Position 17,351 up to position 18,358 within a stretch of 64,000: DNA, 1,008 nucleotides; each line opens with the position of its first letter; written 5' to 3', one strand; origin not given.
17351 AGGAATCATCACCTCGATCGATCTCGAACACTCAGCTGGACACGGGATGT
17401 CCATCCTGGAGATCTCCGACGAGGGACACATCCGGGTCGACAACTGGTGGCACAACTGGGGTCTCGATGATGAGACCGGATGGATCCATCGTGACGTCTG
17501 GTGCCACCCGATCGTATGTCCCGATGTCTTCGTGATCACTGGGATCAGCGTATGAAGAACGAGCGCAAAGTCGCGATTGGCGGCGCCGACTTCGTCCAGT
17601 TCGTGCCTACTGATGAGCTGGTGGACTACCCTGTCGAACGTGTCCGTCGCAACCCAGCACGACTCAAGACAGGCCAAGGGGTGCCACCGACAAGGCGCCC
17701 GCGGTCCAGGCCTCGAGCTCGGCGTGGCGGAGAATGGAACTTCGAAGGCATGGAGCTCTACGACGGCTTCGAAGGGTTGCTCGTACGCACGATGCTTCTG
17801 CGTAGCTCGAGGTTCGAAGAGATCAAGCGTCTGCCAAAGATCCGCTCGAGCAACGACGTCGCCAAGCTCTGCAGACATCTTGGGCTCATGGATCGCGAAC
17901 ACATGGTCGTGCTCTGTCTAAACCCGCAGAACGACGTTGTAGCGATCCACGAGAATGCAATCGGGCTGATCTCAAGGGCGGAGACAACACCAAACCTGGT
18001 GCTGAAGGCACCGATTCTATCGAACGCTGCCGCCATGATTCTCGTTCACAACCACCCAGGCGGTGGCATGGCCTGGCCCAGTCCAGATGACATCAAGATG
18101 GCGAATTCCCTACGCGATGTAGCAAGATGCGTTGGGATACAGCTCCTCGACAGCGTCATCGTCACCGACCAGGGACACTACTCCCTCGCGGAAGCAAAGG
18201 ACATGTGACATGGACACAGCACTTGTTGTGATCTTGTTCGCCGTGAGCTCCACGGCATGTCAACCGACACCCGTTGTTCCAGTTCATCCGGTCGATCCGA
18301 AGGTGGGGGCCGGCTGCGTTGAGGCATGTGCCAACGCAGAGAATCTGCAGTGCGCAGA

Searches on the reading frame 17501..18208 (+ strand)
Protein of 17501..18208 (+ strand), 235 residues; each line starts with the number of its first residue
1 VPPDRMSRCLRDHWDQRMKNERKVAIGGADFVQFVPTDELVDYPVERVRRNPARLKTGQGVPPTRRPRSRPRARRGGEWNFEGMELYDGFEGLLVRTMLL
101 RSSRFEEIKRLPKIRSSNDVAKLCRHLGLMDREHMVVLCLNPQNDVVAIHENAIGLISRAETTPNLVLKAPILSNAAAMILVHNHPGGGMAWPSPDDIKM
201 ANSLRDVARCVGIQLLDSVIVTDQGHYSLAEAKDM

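Call 15: search_protein_families(library=phrogs, proteins=[window:17501-18208:+], max_evalue=0.001)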
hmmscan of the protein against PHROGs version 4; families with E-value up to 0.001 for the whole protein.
window:17501-18208:+ (235 aa): 1 family
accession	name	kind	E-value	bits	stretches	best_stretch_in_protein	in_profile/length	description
phrog_10276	-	DNA, RNA and nucleotide metabolism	4.7e-28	99.1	1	109-234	25-152/153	DNA repair protein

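Call 16: search_protein_families(library=pfam, proteins=[window:17501-18208:+], max_evalue=0.01)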
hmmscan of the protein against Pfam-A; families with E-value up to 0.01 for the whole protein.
window:17501-18208:+ (235 aa): 1 family
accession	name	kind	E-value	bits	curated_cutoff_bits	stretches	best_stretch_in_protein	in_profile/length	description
PF04002.20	RadC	-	2.5e-28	98.9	22.1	1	114-232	1-119/121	RadC-like JAB domain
